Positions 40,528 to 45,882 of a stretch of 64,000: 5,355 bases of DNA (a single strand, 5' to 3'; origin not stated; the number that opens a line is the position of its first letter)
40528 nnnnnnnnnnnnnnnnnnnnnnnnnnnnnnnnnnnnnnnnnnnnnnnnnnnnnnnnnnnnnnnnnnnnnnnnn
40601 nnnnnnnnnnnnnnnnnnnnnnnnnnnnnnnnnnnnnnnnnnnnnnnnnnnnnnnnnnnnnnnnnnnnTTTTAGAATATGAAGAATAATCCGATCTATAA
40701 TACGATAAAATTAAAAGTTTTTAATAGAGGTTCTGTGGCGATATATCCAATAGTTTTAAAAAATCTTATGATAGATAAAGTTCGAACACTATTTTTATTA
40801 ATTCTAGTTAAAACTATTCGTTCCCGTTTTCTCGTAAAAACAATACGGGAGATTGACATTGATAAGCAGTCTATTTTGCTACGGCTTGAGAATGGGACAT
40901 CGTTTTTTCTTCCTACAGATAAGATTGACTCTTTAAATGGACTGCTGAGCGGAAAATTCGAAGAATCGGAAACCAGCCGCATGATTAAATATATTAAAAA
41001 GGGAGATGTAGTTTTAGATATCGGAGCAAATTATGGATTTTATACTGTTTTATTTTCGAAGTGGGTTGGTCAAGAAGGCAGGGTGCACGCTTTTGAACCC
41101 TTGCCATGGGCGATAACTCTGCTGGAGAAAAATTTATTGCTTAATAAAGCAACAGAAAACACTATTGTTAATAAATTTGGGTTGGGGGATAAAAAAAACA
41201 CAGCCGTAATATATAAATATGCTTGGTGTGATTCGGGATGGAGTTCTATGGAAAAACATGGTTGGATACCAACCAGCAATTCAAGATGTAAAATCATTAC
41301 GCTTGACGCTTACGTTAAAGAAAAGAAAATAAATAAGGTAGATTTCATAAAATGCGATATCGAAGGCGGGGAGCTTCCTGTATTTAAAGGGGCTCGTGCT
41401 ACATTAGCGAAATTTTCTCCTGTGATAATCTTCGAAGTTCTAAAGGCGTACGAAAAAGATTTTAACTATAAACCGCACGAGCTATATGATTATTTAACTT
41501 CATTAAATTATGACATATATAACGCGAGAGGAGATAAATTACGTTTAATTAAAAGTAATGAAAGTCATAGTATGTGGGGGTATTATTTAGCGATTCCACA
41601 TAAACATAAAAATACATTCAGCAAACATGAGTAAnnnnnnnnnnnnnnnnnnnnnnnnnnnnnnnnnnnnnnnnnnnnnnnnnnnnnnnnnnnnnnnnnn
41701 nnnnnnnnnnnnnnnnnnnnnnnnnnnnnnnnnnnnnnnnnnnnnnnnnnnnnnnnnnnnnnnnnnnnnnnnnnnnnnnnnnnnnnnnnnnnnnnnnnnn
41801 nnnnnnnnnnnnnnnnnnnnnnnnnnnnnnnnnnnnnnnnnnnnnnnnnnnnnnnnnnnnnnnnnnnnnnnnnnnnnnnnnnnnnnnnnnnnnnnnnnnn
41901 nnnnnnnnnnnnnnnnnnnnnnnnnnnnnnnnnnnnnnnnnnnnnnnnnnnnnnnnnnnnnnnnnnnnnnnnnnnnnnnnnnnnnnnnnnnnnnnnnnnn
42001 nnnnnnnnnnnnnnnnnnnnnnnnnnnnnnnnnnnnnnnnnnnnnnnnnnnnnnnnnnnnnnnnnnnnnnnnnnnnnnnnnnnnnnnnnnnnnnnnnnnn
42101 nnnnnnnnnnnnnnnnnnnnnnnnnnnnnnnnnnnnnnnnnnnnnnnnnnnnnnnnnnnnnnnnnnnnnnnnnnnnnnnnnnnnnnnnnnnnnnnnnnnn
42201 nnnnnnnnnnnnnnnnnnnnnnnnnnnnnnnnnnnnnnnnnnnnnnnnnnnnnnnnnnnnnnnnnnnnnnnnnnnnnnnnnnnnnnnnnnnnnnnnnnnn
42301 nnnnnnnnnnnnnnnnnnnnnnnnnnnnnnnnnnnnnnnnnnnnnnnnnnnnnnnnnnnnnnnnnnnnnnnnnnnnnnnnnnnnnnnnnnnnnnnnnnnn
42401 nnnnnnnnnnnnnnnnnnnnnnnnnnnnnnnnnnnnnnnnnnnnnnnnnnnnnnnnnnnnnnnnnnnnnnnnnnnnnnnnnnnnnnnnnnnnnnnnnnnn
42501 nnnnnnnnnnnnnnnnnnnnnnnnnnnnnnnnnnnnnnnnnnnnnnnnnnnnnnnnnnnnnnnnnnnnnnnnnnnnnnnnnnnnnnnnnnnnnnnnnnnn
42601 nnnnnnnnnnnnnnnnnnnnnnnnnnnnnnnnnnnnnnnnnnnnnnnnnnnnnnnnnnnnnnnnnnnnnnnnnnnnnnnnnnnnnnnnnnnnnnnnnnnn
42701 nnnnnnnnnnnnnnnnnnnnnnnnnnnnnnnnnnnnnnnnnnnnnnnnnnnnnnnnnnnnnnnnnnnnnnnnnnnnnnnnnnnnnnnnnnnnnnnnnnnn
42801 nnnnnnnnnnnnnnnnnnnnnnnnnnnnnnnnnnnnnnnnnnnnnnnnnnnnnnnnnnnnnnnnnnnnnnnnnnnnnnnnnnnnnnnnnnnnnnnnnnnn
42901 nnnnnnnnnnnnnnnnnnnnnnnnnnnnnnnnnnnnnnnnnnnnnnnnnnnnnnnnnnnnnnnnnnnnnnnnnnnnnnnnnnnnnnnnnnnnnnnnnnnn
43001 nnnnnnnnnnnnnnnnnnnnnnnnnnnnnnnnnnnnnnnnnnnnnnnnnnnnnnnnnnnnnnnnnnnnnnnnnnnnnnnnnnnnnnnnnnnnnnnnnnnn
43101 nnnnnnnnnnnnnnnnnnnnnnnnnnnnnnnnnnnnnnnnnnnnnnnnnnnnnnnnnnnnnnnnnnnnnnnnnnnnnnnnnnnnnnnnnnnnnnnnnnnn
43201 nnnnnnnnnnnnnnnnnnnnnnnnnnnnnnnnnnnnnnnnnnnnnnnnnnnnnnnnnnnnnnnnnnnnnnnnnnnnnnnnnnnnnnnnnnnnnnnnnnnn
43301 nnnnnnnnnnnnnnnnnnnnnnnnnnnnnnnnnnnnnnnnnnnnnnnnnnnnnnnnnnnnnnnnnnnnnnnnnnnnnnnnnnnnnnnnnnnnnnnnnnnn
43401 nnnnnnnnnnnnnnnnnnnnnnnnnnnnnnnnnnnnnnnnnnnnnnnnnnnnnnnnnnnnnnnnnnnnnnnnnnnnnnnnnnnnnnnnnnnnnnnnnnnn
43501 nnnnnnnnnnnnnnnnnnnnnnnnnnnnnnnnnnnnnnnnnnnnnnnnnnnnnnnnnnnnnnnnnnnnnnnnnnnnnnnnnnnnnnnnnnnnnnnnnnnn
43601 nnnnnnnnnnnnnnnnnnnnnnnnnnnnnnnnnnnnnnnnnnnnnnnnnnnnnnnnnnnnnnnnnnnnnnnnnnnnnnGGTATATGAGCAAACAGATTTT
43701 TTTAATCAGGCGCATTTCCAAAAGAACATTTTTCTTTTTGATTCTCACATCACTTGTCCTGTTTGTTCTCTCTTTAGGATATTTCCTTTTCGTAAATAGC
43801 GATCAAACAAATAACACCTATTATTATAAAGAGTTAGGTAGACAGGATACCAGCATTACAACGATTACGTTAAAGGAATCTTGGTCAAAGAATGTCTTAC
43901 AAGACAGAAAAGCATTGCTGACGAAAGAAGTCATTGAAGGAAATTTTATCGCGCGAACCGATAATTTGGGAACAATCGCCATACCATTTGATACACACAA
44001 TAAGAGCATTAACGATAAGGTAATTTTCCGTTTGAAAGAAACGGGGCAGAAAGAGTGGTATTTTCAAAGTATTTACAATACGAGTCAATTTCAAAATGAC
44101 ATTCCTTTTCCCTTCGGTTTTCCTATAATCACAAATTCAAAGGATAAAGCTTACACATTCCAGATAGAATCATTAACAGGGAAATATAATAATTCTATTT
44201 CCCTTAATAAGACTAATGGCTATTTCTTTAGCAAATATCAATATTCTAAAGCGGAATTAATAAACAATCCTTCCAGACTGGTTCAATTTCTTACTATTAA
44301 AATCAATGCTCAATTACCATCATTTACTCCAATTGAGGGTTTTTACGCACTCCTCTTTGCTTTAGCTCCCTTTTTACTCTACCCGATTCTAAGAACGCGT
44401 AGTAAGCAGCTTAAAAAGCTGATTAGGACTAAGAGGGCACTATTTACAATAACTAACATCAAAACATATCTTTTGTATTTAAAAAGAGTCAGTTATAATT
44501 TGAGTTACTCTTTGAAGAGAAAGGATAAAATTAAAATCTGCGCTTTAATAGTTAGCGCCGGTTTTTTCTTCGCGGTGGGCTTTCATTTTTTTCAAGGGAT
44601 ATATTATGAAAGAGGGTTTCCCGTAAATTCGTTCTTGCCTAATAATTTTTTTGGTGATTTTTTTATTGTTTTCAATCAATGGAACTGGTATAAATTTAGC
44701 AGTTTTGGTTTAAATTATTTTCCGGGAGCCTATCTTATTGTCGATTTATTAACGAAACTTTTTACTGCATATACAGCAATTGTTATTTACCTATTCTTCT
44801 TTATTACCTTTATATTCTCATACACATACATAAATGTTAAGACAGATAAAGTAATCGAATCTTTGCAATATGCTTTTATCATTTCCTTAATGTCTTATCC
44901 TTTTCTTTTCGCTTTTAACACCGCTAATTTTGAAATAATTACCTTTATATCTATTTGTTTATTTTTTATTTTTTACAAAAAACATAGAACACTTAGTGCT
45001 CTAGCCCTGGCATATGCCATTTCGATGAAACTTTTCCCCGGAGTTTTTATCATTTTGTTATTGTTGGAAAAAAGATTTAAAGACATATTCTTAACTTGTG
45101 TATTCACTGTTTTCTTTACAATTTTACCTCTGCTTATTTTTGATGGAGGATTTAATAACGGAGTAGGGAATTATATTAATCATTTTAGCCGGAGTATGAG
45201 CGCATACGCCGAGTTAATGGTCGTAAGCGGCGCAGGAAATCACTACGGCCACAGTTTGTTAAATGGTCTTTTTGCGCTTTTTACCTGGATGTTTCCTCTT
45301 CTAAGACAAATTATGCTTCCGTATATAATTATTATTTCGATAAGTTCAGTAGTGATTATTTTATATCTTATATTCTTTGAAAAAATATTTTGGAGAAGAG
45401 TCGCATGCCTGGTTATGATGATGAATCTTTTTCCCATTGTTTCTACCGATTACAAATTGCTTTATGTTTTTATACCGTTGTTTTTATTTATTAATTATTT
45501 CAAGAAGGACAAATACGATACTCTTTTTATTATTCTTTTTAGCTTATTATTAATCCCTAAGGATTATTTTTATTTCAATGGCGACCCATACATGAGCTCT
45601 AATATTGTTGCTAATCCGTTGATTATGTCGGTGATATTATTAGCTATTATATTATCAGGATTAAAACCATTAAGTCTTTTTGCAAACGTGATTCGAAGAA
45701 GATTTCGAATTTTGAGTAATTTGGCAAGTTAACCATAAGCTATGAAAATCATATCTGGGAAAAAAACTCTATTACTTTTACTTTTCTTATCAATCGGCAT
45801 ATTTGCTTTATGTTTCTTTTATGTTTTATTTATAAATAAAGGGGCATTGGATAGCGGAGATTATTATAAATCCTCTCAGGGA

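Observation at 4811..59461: Exceptional expansion of lipid-carrier-dependent GT-C-type membrane glycosyltransferases in a single co-directional locus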

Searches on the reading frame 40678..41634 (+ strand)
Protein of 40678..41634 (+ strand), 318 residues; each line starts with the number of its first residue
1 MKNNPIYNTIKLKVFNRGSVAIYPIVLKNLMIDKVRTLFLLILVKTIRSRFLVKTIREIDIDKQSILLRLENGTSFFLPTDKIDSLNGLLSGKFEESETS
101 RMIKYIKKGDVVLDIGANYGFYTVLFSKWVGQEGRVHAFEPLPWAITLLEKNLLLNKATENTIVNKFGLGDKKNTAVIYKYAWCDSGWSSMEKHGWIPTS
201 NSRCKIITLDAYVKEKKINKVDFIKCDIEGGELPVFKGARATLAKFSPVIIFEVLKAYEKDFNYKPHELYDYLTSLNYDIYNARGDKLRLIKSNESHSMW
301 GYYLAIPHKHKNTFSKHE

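Call 6: search_protein_families(library=pfam, proteins=[window:40678-41634:+], max_evalue=0.01)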
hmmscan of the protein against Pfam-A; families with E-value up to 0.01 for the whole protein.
window:40678-41634:+ (318 aa): 3 families
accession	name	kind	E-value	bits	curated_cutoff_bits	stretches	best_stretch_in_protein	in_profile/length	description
PF05050.19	Methyltransf_21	-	1.4e-24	87.6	22.7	1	114-279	1-172/173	Methyltransferase FkbM domain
PF02475.24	TRM5-TYW2_MTfase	-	3e-07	31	28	1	95-162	23-89/164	TRM5/TYW2 methyltransferase domain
PF01135.25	PCMT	-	0.0012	19.1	20.3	1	103-153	69-118/210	Protein-L-isoaspartate(D-aspartate) O-methyltransferase (PCMT)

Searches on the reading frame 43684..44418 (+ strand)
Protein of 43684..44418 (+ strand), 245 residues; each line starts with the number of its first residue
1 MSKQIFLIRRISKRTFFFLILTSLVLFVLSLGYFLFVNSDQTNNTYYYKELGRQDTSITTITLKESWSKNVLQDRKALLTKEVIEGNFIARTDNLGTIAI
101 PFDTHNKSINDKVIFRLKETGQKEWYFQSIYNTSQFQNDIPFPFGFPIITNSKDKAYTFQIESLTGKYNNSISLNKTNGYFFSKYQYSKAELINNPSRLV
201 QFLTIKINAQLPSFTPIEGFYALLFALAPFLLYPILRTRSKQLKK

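Call 43: search_protein_representatives(alignment_id=A3)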
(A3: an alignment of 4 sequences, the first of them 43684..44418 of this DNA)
Query: 4 sequences, 244 profile positions. Proteins with E-value up to 0.001 (for the whole library): 1058; up to 1e-10: 810; up to 1e-30: 145. The best 150 are listed.
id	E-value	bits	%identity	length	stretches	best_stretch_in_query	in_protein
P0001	1.4e-109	381.5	-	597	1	5-244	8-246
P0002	1.3e-86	306.3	-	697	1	1-234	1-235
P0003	7.8e-85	300.5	-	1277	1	2-241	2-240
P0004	5.8e-81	287.8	-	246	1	5-238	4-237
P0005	1.3e-79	283.4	-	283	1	13-236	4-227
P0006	2.9e-77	275.7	-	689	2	18-243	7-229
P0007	5.0e-77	274.9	-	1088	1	8-237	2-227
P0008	7.7e-77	274.3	-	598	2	8-239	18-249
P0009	4.1e-76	271.9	-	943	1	10-240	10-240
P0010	1.2e-72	260.6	-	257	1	11-243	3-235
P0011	3.1e-72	259.2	-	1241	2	18-236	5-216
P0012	7.5e-71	254.7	-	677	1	1-242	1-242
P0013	7.7e-69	248.1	-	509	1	15-235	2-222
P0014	1.1e-68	247.6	-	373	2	8-240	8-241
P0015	2.2e-66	240.1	-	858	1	5-235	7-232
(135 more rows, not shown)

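Call 47: search_protein_families(library=pfam, alignment_id=A5, max_evalue=0.001)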
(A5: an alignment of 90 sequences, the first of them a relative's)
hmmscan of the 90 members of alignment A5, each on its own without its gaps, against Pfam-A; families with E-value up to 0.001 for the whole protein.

A. member 1, P0001 (597 aa): 1 family
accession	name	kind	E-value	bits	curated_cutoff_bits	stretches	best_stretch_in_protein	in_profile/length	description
PF01757.29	Acyl_transf_3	-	1.8e-24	86.8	31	1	260-580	2-325/326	Acyltransferase domain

B. families by the number of members that match (of 90 scanned): 5 families
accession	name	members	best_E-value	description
PF13231.12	PMT_2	6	1.7e-10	Dolichyl-phosphate-mannose-protein mannosyltransferase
PF01757.29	Acyl_transf_3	2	1.5e-25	Acyltransferase domain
PF09594.16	GT87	2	1.4e-12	Glycosyltransferase family 87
PF01833.30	TIG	2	0.00024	IPT/TIG domain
PF09586.16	YfhO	1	1.6e-77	Bacterial membrane protein YfhO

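Call 55: predict_structure(alignment_id=A6)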
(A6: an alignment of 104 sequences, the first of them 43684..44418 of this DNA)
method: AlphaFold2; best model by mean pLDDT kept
length: 245 residues; sequences in the alignment: 104
mean_pLDDT: 91.2   pTM: 0.84
mean pLDDT of the five models: 91.2, 90.7, 90.6, 90.4, 90.1
residues with pLDDT >= 90: 192; 70-90: 27; 50-70: 26; < 50: 0
segments of 3 or more residues with pLDDT < 50: none
pLDDT, mean of each block of 10 residues (from residue 1): 63 95 95 84 65 73 93 88 97 97 96 98 98 96 97 98 97 92 97 97 95 91 94 93 88
secondary structure, 60 per line:
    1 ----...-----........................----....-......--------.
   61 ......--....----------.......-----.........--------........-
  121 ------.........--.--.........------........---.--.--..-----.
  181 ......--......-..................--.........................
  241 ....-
elements in order: H13-36 H41-44 H46-51 E60-66 H69-72 E83-89 E95-103 E112-119 E127-132 E141-149 E156-163 E180-186 H189-194 H196-213 H216-244

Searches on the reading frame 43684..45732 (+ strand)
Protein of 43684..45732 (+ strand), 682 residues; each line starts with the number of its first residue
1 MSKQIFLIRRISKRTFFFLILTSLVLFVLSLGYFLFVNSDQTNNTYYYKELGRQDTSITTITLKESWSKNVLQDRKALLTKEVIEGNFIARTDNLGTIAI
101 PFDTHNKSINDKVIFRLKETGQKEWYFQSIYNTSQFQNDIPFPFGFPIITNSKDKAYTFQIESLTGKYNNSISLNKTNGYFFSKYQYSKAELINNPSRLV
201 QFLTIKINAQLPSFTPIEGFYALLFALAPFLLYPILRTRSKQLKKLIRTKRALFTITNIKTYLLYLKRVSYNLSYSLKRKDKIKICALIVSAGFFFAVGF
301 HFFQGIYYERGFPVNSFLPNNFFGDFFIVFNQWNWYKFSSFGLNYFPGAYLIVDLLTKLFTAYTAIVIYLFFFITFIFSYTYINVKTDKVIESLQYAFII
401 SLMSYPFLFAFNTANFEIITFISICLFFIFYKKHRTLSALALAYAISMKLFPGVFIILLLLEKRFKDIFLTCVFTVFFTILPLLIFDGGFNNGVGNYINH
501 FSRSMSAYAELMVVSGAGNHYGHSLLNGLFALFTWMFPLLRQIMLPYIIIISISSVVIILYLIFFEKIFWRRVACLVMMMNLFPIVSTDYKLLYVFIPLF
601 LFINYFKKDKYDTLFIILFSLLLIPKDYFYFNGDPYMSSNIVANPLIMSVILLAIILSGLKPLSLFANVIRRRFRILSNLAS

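Call 6: search_protein_families(library=pfam, proteins=[window:43684-45732:+], max_evalue=0.01)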
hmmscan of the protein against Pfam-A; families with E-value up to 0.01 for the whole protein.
window:43684-45732:+ (682 aa): 1 family
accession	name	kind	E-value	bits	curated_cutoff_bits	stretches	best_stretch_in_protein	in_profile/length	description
PF09594.16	GT87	-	9.1e-11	42.4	25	1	347-573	5-223/237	Glycosyltransferase family 87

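Call 27: search_protein_families(library=ncbifam, proteins=[window:43684-45732:+], max_evalue=0.01)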
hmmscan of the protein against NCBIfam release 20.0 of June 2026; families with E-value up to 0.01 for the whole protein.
window:43684-45732:+ (682 aa): 0 families
